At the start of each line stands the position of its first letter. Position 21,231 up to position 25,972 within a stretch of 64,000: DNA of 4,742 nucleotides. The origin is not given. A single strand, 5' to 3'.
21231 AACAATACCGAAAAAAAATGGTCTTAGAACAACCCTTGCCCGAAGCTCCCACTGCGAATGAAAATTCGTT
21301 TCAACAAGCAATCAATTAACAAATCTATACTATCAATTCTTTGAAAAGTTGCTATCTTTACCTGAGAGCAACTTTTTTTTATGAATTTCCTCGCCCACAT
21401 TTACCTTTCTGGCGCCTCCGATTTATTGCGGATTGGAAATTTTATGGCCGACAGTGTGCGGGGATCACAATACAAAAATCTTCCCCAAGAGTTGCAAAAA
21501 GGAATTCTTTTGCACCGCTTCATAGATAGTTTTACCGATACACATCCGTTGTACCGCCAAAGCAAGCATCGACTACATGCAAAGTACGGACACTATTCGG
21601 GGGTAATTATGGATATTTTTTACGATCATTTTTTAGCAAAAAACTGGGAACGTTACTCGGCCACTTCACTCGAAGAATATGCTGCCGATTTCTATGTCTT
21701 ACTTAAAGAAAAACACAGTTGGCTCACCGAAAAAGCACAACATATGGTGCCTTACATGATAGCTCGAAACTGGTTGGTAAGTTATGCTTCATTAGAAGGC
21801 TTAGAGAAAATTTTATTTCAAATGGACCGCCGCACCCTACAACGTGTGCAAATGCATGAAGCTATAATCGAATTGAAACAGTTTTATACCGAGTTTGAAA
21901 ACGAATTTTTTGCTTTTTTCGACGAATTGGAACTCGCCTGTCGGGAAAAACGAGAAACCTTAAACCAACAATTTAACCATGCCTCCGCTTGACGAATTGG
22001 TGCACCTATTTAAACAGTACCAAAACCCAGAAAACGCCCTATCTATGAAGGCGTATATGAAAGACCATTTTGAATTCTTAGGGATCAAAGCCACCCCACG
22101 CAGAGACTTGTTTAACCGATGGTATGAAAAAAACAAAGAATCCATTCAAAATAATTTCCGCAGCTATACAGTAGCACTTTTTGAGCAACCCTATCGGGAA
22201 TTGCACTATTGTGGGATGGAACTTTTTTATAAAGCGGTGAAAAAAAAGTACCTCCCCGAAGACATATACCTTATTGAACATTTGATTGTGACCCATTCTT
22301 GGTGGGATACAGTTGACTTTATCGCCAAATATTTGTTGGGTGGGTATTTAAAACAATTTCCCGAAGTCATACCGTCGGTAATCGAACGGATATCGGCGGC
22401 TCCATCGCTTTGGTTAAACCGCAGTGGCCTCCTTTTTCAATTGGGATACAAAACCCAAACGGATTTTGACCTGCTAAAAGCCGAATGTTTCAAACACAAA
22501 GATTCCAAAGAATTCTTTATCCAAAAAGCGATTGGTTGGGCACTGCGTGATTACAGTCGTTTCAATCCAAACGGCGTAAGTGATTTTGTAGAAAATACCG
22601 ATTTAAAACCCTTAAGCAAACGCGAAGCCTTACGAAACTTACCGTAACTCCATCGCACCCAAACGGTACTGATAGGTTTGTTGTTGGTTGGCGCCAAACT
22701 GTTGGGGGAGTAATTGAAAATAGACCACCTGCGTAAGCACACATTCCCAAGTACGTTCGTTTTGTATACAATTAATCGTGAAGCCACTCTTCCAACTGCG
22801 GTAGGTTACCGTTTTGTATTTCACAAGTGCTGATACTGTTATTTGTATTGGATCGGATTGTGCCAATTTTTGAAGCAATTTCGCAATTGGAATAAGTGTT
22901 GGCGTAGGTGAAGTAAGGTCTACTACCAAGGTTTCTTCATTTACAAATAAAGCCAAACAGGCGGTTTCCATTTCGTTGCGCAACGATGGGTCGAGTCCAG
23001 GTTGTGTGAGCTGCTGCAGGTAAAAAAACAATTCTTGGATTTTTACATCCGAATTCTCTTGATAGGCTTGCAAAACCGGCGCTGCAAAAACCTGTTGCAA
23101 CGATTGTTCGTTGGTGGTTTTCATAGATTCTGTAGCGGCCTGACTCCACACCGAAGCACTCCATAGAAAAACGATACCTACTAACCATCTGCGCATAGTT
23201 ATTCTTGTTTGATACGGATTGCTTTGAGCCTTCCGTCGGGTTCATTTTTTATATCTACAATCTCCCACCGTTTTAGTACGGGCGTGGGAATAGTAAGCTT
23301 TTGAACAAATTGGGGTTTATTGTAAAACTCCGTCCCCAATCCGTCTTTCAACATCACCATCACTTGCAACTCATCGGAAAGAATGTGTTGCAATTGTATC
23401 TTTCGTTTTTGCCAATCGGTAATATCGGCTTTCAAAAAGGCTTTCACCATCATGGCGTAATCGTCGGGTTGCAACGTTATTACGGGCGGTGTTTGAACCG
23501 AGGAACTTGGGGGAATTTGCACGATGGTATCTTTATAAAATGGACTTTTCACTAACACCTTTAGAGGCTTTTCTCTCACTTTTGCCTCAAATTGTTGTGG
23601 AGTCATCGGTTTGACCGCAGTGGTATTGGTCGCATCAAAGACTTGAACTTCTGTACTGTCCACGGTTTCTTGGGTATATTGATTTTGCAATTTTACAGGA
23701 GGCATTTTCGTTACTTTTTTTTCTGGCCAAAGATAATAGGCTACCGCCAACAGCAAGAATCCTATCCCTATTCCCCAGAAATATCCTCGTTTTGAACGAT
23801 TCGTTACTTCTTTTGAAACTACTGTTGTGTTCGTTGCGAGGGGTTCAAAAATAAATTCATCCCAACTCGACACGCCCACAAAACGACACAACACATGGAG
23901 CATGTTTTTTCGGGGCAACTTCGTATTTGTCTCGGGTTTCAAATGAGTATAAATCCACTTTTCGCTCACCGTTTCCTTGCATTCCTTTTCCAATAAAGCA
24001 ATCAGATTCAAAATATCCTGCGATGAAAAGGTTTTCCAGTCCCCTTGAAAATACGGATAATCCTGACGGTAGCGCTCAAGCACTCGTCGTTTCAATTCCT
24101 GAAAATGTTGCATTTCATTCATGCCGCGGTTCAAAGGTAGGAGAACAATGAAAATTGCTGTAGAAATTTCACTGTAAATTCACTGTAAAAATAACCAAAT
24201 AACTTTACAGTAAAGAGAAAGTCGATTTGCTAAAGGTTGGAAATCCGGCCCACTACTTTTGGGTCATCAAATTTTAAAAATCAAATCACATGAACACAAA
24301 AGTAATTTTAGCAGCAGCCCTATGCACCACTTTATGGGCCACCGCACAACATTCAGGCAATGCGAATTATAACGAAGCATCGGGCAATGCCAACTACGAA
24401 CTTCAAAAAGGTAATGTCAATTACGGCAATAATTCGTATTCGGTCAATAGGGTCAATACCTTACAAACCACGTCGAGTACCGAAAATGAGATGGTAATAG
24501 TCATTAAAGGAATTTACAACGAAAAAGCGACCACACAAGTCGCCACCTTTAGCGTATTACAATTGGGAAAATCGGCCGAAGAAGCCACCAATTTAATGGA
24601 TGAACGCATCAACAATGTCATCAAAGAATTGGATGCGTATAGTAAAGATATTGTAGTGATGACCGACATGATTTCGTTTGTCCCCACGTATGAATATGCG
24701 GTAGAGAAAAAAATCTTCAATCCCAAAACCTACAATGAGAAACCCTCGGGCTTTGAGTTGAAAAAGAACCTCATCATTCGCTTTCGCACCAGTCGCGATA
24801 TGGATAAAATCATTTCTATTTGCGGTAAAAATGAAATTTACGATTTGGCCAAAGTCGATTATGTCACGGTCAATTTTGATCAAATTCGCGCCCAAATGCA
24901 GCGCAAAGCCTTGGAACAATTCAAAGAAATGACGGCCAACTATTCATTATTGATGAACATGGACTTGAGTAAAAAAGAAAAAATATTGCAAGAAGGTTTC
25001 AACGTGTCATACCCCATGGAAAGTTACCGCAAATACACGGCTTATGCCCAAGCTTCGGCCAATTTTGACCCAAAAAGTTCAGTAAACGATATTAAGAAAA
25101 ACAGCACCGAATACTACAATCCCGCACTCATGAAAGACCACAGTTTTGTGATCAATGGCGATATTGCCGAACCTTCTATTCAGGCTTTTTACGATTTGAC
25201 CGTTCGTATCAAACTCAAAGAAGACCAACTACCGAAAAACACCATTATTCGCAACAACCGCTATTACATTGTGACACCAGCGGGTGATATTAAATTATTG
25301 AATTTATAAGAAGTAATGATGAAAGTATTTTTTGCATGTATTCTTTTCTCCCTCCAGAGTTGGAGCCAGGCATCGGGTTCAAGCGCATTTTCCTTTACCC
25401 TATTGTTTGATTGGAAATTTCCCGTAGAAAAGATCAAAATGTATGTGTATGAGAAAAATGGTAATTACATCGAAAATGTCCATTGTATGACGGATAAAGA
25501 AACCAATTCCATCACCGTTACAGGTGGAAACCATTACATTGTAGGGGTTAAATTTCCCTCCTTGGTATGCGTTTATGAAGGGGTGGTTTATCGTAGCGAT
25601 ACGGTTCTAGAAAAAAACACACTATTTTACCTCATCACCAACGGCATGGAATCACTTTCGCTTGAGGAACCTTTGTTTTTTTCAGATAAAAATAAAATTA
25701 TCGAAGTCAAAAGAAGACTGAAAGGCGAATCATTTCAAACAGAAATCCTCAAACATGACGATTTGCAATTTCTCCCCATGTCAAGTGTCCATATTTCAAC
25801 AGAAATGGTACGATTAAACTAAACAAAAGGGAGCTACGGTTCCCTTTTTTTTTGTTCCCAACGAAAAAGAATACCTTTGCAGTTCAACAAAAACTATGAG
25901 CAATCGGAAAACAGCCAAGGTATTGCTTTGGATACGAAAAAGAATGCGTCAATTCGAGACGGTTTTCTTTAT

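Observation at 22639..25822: Candidate novel transmembrane one-component signalling system controlling a SIMPL operon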

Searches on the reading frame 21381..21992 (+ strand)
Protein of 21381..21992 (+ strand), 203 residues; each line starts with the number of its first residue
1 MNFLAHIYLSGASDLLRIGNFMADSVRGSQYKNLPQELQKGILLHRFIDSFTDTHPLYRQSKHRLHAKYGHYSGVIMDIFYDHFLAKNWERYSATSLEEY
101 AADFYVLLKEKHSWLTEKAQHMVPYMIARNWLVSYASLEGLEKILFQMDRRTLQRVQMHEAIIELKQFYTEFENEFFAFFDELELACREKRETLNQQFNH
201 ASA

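Call 74: search_protein_families(library=pfam, proteins=[window:21381-21992:+], max_evalue=0.001)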
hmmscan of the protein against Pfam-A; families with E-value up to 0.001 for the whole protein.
window:21381-21992:+ (203 aa): 1 family
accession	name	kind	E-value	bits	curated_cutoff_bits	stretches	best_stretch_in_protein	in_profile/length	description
PF04336.18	ACP_PD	-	4.8e-72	242.3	27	1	1-183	1-183/183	Acyl carrier protein phosphodiesterase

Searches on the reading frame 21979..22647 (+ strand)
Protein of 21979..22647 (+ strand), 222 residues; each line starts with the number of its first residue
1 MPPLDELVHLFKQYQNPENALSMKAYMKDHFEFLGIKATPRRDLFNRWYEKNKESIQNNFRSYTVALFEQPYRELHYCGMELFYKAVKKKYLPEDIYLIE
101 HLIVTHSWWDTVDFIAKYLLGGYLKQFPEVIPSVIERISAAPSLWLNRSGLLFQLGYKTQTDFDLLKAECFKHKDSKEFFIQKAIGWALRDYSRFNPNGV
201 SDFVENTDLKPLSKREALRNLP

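Call 74: search_protein_families(library=pfam, proteins=[window:21979-22647:+], max_evalue=0.001)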
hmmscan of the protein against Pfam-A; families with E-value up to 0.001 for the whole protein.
window:21979-22647:+ (222 aa): 1 family
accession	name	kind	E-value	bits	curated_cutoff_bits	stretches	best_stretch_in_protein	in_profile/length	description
PF08713.17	DNA_alkylation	-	1.8e-53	181.8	21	1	11-221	5-213/213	DNA alkylation repair enzyme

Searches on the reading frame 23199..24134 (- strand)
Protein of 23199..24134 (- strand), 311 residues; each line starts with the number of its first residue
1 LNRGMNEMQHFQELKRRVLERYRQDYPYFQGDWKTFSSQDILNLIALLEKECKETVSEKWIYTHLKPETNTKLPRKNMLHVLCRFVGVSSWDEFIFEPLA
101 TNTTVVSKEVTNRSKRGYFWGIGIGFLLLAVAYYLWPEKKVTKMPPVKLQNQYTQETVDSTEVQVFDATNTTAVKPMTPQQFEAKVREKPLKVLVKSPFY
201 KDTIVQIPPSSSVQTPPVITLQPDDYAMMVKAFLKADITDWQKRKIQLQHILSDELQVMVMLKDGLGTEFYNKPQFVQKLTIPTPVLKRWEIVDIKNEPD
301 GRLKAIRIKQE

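Call 3: search_protein_families(library=pfam, proteins=[window:23199-24134:-], max_evalue=1)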
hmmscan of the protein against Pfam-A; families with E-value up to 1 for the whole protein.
window:23199-24134:- (311 aa): 0 families

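Call 4: search_protein_families(library=ncbifam, proteins=[window:23199-24134:-], max_evalue=1)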
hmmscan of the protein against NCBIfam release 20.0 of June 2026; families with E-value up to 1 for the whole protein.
window:23199-24134:- (311 aa): 0 families

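Call 6: find_homologous_proteins(query=window:23199-24134:-)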
Query window:23199-24134:- (311 aa): 696 proteins with E <= 0.001 among 1705 candidates; the best 120 are listed.
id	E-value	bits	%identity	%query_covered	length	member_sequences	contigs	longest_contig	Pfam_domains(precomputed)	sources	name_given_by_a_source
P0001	7.1e-190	648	92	99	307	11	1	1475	-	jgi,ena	-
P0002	4.1e-181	619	87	99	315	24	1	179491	-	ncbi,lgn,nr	ncbi:hypothetical protein [Flavobacterium fontis]|nr:hypothetical protein [Flavobacterium fontis]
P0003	7.3e-178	608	87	99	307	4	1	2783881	-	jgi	jgi:hypothetical protein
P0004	5.9e-170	582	85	99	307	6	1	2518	-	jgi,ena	-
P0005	6.1e-128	444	65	99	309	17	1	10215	-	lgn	-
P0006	6.9e-122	424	64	99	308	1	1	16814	-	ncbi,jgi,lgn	ncbi:MAG: hypothetical protein RLZZ500_2421 [Bacteroidota bacterium]|jgi:hypothetical protein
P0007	8.5e-90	319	58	82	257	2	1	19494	-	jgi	jgi:hypothetical protein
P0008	2.7e-87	311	49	99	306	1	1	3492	-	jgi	jgi:regulatory protein YycI of two-component signal transduction system YycFG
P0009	4.4e-87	310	48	99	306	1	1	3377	-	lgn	-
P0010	5.0e-87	310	49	99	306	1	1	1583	-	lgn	-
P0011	5.4e-87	310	49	99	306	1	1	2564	-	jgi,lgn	jgi:hypothetical protein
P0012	6.4e-87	310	49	99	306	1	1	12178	-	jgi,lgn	jgi:hypothetical protein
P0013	9.2e-87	309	46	99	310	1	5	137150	-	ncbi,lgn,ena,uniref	ncbi:hypothetical protein [Flavobacterium sp.]|uniref:hypothetical protein n=1 Tax=Flavobacterium sp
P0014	9.5e-87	309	47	100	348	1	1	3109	-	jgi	-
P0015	1.1e-86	309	49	99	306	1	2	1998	-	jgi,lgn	-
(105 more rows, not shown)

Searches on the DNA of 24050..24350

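Call 62: search_rna_families(source=window, start=24050, end=24350, threshold=evalue, max_evalue=1)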
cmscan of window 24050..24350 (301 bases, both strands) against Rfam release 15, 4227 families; matches with E-value up to 1: 3.
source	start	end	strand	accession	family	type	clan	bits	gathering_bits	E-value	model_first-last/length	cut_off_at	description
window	24148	24216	+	RF02952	dfrA-dnaX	Gene; sRNA;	-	26.1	48.6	0.66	1-76/76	no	dfrA-dnaX RNA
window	24104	24232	-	RF02110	DLEU2_6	Gene; lncRNA;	-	20.3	60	0.12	1-135/135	no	Deleted in lymphocytic leukemia 2 conserved region 6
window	24089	24149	+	RF01315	CRISPR-DR2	Gene; CRISPR;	CL00014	18.6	37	0.67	1-30/30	no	CRISPR RNA direct repeat element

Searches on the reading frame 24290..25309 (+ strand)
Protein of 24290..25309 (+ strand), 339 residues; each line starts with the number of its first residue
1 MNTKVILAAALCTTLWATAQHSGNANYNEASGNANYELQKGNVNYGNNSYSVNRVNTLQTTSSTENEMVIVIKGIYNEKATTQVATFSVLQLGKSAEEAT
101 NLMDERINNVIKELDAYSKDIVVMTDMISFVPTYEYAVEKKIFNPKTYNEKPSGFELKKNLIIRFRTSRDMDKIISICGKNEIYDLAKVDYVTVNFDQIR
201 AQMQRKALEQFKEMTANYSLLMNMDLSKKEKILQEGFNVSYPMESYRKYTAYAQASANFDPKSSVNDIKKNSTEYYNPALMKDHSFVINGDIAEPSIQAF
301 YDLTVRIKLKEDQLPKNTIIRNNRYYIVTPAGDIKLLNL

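Call 3: search_protein_families(library=pfam, proteins=[window:24290-25309:+], max_evalue=1)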
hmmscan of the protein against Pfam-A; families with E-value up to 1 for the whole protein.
window:24290-25309:+ (339 aa): 2 families
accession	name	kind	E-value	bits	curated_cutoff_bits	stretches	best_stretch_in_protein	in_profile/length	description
PF04402.19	SIMPL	-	1.1e-11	45.8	25.2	1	84-261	17-192/205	Protein of unknown function (DUF541)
PF03610.21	EIIA-man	-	0.15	12.6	21.4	1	97-138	37-77/116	PTS system fructose IIA component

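Call 4: search_protein_families(library=ncbifam, proteins=[window:24290-25309:+], max_evalue=1)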
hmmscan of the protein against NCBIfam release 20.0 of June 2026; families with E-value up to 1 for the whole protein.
window:24290-25309:+ (339 aa): 1 family
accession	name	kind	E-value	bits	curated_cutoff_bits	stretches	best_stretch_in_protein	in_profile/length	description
TIGR02898.1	spore_YhcN_YlaJ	subfamily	0.2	12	99.75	1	10-126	7-122/158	YhcN/YlaJ family sporulation lipoprotein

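Call 49: search_solved_structures(query=window:24290-25309:+, max_evalue=1)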
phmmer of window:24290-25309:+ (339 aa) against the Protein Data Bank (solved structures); distinct sequences matched with E-value up to 1: 0.

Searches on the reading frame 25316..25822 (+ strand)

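Call 3: search_protein_families(library=pfam, proteins=[window:25316-25822:+], max_evalue=1)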
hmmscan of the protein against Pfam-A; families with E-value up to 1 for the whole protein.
window:25316-25822:+ (168 aa): 2 families
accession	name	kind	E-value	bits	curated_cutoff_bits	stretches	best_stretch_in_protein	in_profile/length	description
PF04151.21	PPC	-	0.19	13.1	25.9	1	40-78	26-68/70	Bacterial pre-peptidase C-terminal domain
PF03217.20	SlpA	-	0.74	10.5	23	1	43-80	16-51/63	Surface layer protein A domain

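Call 4: search_protein_families(library=ncbifam, proteins=[window:25316-25822:+], max_evalue=1)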
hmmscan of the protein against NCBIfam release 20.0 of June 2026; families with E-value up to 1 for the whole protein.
window:25316-25822:+ (168 aa): 0 families
